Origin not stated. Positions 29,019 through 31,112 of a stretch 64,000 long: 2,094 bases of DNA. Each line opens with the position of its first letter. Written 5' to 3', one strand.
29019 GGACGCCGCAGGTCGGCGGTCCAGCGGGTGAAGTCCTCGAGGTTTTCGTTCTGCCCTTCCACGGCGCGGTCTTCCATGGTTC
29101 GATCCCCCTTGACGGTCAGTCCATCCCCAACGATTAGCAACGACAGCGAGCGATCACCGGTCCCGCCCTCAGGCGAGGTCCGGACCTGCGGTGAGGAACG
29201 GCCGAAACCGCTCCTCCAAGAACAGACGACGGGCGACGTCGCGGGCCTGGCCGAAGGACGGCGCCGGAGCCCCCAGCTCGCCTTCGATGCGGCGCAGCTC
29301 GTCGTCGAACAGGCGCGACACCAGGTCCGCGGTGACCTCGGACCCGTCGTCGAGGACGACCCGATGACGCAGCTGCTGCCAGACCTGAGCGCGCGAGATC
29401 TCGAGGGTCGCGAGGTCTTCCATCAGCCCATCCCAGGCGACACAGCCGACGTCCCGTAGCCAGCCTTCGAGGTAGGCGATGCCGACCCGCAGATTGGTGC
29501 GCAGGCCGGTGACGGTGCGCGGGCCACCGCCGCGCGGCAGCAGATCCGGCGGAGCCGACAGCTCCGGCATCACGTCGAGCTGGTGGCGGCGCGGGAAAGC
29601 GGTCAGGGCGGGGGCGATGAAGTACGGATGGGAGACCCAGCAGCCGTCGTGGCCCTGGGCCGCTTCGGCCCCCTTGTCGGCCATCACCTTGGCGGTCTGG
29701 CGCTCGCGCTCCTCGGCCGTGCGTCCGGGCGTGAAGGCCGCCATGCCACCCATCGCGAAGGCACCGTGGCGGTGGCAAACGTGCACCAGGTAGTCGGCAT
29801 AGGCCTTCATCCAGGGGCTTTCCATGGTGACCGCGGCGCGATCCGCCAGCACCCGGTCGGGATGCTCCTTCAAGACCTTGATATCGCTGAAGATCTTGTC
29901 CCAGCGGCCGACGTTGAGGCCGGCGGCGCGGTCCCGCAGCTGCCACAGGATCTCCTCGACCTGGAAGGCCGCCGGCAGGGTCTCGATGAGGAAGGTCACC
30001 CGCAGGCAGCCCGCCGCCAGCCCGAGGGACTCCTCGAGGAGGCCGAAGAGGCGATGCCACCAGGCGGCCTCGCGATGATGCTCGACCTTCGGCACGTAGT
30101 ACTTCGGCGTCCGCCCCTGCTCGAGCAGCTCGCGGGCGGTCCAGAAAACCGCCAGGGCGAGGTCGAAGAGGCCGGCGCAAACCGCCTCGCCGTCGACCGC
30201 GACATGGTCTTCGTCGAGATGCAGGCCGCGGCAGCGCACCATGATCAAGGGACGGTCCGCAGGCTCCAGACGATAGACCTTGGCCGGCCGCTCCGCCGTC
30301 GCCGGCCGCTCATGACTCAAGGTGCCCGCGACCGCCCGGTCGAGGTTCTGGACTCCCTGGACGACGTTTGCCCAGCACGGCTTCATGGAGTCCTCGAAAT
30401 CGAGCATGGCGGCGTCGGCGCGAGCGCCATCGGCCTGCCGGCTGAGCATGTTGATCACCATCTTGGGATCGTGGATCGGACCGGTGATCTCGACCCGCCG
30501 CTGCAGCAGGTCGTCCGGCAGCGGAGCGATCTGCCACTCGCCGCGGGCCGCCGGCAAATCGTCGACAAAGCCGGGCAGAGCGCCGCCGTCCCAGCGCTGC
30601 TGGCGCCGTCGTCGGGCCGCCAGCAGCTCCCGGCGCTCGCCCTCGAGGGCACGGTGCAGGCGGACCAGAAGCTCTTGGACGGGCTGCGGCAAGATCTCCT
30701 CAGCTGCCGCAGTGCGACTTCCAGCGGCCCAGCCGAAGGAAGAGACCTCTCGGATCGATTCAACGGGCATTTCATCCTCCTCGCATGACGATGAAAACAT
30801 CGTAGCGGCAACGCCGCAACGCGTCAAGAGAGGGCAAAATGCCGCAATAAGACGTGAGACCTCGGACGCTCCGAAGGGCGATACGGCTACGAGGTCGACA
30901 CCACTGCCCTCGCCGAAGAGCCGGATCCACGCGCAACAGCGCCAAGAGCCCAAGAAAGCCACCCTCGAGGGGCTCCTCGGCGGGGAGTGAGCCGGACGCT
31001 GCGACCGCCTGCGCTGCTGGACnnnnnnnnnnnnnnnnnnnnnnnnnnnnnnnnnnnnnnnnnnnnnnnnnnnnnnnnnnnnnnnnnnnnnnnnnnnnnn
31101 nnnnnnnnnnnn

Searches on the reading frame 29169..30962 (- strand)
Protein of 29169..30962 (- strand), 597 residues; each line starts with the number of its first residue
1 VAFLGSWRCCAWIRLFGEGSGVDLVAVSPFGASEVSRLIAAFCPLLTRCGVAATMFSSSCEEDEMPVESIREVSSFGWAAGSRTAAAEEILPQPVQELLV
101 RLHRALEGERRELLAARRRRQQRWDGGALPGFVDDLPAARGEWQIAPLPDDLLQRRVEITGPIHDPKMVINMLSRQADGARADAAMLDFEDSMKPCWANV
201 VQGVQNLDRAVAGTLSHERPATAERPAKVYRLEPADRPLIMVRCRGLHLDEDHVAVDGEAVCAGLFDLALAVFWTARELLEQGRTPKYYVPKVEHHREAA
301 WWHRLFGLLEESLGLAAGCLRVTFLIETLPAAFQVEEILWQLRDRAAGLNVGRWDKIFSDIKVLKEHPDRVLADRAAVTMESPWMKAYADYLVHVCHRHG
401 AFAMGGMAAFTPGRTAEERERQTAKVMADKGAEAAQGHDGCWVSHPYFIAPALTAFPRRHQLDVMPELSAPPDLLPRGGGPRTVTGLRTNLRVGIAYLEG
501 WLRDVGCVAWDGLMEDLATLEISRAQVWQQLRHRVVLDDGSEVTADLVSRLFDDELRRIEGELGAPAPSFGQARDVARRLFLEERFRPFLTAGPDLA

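Call 40: search_protein_families(library=pfam, proteins=[window:29169-30962:-], max_evalue=0.001)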
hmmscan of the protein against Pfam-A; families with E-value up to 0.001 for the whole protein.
window:29169-30962:- (597 aa): 3 families
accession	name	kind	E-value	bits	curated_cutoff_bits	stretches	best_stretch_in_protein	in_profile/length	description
PF01274.28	MS_TIM-barrel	-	7e-79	264.8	26.4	1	240-457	2-220/248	Malate synthase, TIM barrel domain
PF20659.2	MS_C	-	5.8e-28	98.1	23.1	1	482-592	2-112/118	Malate synthase, C-terminal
PF20656.2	MS_N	-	3.1e-09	36.6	23.5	1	87-133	13-59/64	Malate synthase, N-terminal domain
